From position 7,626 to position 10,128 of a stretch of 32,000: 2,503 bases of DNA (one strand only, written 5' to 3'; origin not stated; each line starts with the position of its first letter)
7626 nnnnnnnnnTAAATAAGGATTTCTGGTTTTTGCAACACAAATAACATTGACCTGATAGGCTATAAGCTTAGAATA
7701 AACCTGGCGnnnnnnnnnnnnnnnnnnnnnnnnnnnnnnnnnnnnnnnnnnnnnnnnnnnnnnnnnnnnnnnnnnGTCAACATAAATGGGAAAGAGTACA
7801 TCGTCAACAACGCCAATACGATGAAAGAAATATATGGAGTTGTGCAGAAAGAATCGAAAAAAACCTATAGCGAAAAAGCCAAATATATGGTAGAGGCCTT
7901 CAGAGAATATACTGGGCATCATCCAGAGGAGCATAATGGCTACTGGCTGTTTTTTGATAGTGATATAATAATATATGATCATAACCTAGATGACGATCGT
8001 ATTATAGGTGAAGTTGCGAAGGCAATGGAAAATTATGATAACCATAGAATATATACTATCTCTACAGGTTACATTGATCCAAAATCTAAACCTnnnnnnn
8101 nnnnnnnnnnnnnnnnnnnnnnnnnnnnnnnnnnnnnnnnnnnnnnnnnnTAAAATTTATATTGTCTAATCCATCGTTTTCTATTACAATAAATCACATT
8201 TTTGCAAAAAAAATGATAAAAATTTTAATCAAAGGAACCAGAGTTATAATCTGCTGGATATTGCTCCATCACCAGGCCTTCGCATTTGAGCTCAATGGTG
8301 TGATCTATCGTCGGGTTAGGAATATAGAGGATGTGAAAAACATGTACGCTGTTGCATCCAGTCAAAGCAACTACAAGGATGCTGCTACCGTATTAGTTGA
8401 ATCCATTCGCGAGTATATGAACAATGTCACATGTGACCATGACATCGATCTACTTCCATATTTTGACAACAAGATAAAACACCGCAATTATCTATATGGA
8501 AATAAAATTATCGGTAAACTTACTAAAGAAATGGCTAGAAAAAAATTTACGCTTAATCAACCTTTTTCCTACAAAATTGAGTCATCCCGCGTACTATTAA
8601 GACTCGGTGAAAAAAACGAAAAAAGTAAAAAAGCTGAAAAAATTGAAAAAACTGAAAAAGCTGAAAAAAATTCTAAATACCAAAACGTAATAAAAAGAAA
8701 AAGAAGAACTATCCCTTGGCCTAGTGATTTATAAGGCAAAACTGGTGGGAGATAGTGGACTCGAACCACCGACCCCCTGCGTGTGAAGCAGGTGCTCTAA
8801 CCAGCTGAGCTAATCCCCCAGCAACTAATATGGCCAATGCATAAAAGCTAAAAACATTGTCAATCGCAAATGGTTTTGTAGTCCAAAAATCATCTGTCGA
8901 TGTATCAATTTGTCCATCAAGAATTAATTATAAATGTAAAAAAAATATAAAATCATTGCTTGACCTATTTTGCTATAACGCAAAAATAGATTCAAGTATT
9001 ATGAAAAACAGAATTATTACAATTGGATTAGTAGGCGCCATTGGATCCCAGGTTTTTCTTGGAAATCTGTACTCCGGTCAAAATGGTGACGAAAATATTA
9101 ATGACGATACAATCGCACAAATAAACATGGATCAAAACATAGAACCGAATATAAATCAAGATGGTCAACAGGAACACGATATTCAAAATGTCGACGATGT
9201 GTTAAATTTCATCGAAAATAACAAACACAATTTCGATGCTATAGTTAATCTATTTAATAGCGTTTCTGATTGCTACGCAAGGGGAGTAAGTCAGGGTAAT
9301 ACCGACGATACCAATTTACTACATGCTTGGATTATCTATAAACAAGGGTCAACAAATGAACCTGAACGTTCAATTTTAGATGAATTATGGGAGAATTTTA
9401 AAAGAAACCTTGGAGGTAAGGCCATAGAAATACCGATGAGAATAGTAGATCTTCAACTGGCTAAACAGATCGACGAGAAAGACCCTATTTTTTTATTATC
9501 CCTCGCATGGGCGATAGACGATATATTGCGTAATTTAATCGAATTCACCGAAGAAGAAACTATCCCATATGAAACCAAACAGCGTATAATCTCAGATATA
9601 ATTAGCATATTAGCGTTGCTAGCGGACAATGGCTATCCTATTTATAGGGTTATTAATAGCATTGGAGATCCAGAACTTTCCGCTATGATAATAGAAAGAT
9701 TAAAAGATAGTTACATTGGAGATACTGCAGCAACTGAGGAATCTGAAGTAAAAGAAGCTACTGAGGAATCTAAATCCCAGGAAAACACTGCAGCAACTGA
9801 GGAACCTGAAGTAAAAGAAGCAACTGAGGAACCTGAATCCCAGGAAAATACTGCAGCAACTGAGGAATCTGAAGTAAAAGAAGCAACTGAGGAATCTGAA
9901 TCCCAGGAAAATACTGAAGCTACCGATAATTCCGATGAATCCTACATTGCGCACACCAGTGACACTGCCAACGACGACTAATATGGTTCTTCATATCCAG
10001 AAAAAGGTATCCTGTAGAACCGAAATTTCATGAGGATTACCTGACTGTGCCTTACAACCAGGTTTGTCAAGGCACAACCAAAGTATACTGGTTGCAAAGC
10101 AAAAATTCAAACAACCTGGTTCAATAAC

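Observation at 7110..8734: Tandem triplication of a small signal-peptide protein family of unknown function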

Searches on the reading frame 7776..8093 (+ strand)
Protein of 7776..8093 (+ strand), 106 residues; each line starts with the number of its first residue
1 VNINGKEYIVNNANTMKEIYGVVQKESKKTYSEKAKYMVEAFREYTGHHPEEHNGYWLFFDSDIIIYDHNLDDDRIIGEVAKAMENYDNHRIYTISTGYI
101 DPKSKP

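Call 28: predict_structure(alignment_id=A3)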
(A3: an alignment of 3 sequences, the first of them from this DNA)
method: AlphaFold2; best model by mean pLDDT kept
length: 106 residues; sequences in the alignment: 3
mean_pLDDT: 69.5   pTM: 0.66
mean pLDDT of the five models: 69.5, 66.4, 66.1, 65.8, 64.3
residues with pLDDT >= 90: 0; 70-90: 65; 50-70: 23; < 50: 18
segments of 3 or more residues with pLDDT < 50: 90-106
pLDDT, mean of each block of 10 residues (from residue 1): 84 80 84 88 79 57 55 78 72 38 35
secondary structure, 60 per line:
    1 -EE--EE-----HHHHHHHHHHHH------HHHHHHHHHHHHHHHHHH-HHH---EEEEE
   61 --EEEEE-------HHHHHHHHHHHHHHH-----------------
elements in order: H13-24 H31-48 E56-60 E63-67 H75-89

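Call 37: predict_structure(alignment_id=A5)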
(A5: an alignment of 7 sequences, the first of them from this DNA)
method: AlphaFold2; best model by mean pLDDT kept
length: 106 residues; sequences in the alignment: 7
mean_pLDDT: 74.1   pTM: 0.66
mean pLDDT of the five models: 74.1, 73.4, 73.3, 73.0, 64.1
residues with pLDDT >= 90: 17; 70-90: 51; 50-70: 23; < 50: 15
segments of 3 or more residues with pLDDT < 50: 92-106
pLDDT, mean of each block of 10 residues (from residue 1): 90 87 89 91 83 60 61 82 79 39 43
secondary structure, 60 per line:
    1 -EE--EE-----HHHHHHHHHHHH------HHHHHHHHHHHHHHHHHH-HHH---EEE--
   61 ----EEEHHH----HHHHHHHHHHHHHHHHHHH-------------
elements in order: H13-24 H31-48 E56-58 E65-67 H75-93
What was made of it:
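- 7710..8153 (+): Family copy 2 (147 aa): signal peptide, core, and polybasic tail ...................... AF2 models of its mature core in calls 28 and 37.
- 8040..8150 (+): C-terminal tail of copy 2, predicted disordered and polybasic; RRRKR at nt 8094-8108. pLDDT <50 from mature residue 92 onwards (calls 28, 37).
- On Known protein folds: Model pLDDT is only 74 (call 37).
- Core fold: two independent AF2 runs gave the same topology, with pLDDT up to about 90 in the first 45 residues and <50 in the tail (calls 28, 37).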

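Call 42: fold_search(model_id=the predicted structure, library=pdb)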
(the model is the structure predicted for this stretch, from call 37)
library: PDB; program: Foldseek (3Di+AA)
matches with E <= 10: 42; with E <= 0.001: 0
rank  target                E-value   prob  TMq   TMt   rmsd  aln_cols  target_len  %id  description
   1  3jq0                  1.7e+00  0.11  0.30  0.10   9.5        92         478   16  Crystal structure of SusD superfamily protein (YP_001299712.1) from Bacteroides vulgatus ATCC 8482 at 1.13 A resolution (released 2009-09-22)
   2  1mym                  2.8e+00  0.06  0.22  0.17   7.9        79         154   15  STRUCTURAL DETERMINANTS OF CO STRETCHING VIBRATION FREQUENCIES IN MYOGLOBIN (released 1994-01-31)
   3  9cc7_C                3.4e+00  0.04  0.25  0.19  17.4       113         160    9  Bacteriophage PhiTE extended connector complex (released 2025-04-16)
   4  4l7t                  4.1e+00  0.06  0.28  0.10  11.3        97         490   16  B. fragilis NanU (released 2014-01-01)
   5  2nyj                  4.1e+00  0.04  0.24  0.13  11.7        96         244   11  Crystal structure of the ankyrin repeat domain of TRPV1 (released 2007-07-03)
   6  2jmg_MODEL_1_A        4.6e+00  0.08  0.31  0.26   8.9        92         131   13  Solution structure of V7R mutant of HIV-1 myristoylated matrix protein (released 2007-02-06)
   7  8hf0_C                4.9e+00  0.05  0.27  0.23  11.1        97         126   10  DmDcr-2/R2D2/LoqsPD with 50bp-dsRNA in Dimer state (released 2023-09-06)
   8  3lr7                  4.9e+00  0.05  0.25  0.19   7.9        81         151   14  Ferric horse heart myoglobin, nitrite adduct (released 2010-07-07)
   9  4ok0_A                5.1e+00  0.04  0.26  0.16  10.0        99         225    6  Crystal structure of putative nucleotidyltransferase from H. pylori (released 2014-04-09)
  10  9gb5_I                5.8e+00  0.04  0.25  0.25  11.8        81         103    7  Contracted phiCD508 neck (released 2025-03-26)
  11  3m38                  5.8e+00  0.03  0.22  0.17   7.5        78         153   14  The roles of Glutamates and Metal ions in a rationally designed nitric oxide reductase based on myoglobin: I107E FeBMb ( (released 2010-05-12)
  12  5zyr_A                5.8e+00  0.02  0.16  0.08  12.1        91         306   10  Crystal structure of the reductase (C1) component of p-hydroxyphenylacetate 3-hydroxylase (HPAH) from Acinetobacter ba (released 2019-06-05)
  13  9iho_V                6.2e+00  0.02  0.24  0.20  12.0       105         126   10  Open state without NUQM and without flavoprotein (classification state 4) of Pichia pastoris mitochondrial complex I i (released 2025-10-15)
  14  3vpr_B                6.2e+00  0.02  0.22  0.14  12.9       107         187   10  Crystal Structure of a TetR Family Transcriptional Regulator PfmR from Thermus thermophilus HB8 (released 2012-07-11)
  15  8tkp_A                6.5e+00  0.07  0.30  0.07   7.9        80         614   14  Structure of the C. elegans TMC-2 complex (released 2024-03-27)
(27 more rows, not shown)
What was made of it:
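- On Known protein folds: Foldseek against PDB gave best E 1.7 and TM 0.33 or less (call 42).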

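Call 49: fold_search(model_id=the predicted structure, library=viral)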
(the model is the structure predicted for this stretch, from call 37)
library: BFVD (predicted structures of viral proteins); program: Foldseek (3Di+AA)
matches with E <= 10: 120; with E <= 0.001: 0
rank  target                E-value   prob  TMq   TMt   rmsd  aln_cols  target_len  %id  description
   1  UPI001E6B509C         8.0e-01  0.35  0.39  0.50   7.4        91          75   10  (no name look-up for this kind of identifier)
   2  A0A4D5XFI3            1.1e+00  0.10  0.28  0.10  16.6       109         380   13  Uncharacterized protein [Pithovirus LCPAC102]
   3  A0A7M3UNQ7            1.2e+00  0.25  0.39  0.29   9.9       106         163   13  Uncharacterized protein [Pyramimonas orientalis virus]
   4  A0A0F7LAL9            1.4e+00  0.12  0.30  0.31  11.9       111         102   10  Uncharacterized protein [uncultured marine virus]
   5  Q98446                1.4e+00  0.10  0.28  0.26  10.8       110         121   14  Uncharacterized protein [Paramecium bursaria Chlorella virus 1]
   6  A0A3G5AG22            1.8e+00  0.08  0.26  0.20   9.7       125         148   10  Uncharacterized protein [Solivirus sp.]
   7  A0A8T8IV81            2.1e+00  0.12  0.27  0.33  12.0        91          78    9  Uncharacterized protein [Pseudomonas phage phiGM22-3]
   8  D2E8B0                2.1e+00  0.08  0.26  0.16  14.5        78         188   14  (no name in the UniProt tables at hand)
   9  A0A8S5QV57            2.2e+00  0.23  0.34  0.32   7.6        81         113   10  GRB2-binding adapter (GAPT) [Siphoviridae sp. ctzSN25]
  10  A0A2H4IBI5            2.3e+00  0.11  0.35  0.22  10.2        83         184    8  Uncharacterized protein [Erwinia phage vB_EamM_Y3]
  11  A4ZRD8                2.3e+00  0.04  0.20  0.17  13.9       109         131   16  Gp57 [Synechococcus phage Syn5]
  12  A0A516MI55            2.5e+00  0.20  0.38  0.51   6.2        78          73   26  (no name in the UniProt tables at hand)
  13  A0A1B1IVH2            2.5e+00  0.07  0.29  0.07  11.3       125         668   14  (no name in the UniProt tables at hand)
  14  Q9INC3                2.6e+00  0.12  0.33  0.36   8.5       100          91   15  Gag protein (Fragment) [Human immunodeficiency virus type 1]
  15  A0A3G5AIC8            2.6e+00  0.09  0.29  0.25  10.5        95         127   10  Uncharacterized protein [Sylvanvirus sp.]
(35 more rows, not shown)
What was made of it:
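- On Known protein folds: Against BFVD the best E was 0.8 (call 49).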

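Call 64: search_solved_structures(query=A5, max_evalue=10)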
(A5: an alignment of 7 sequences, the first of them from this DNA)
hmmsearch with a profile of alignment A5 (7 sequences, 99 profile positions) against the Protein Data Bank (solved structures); distinct sequences matched with E-value up to 10: 9.
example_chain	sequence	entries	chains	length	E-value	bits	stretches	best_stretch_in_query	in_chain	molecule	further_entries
7rdr_A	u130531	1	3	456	1.5e-11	47.6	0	13-44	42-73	Circular tendon repeat protein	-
3fhf_A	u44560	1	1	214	0.04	17.4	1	14-90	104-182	N-glycosylase/DNA lyase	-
3knt_A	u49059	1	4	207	0.051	17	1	14-90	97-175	N-glycosylase/DNA lyase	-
1xho_A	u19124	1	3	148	0.44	14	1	26-78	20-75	Chorismate mutase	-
4qcc_A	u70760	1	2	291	1.3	12.5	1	19-90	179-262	2-dehydro-3-deoxy-6-phosphogalactonate aldolase, peptidyl-prolyl cis-trans isomerase chime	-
7xsx_j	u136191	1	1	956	2.6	11.6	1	59-95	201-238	FACT complex subunit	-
9wmw_j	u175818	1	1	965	2.6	11.5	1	59-95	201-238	FACT complex subunit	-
7xt7_j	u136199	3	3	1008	2.8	11.5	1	59-95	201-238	FACT complex subunit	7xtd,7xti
2fyh_A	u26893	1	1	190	9.9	9.7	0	69-84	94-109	putative integral membrane transport protein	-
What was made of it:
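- On Any curated protein family (Pfam-A, NCBIfam, PADLOC, PHROGs) or PDB sequence: A PDB profile search found nothing credible (call 64).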

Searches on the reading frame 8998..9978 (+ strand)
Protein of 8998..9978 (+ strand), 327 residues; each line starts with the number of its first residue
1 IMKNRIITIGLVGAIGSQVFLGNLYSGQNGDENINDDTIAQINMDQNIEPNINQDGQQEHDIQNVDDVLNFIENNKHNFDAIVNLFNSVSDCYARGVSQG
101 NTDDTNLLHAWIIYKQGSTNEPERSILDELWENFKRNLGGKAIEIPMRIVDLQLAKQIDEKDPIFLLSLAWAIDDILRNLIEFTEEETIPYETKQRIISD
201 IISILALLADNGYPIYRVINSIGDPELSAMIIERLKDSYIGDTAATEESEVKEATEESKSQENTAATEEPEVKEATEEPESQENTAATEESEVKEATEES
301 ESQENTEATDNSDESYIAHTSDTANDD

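Call 7: search_protein_families(library=pfam, proteins=[window:8998-9978:+], max_evalue=1)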
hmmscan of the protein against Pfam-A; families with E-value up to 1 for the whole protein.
window:8998-9978:+ (327 aa): 3 families
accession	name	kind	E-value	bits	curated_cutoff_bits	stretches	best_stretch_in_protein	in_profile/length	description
PF19268.4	CIS_TMP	-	0.041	13.6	27.8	1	60-317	130-303/463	Contractile injection system tape measure protein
PF06459.17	RR_TM4-6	-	0.079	13.2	25.1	1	216-309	59-153/277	Ryanodine Receptor TM 4-6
PF02862.22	DDHD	-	0.41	11.2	28.3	1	244-308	138-203/258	DDHD domain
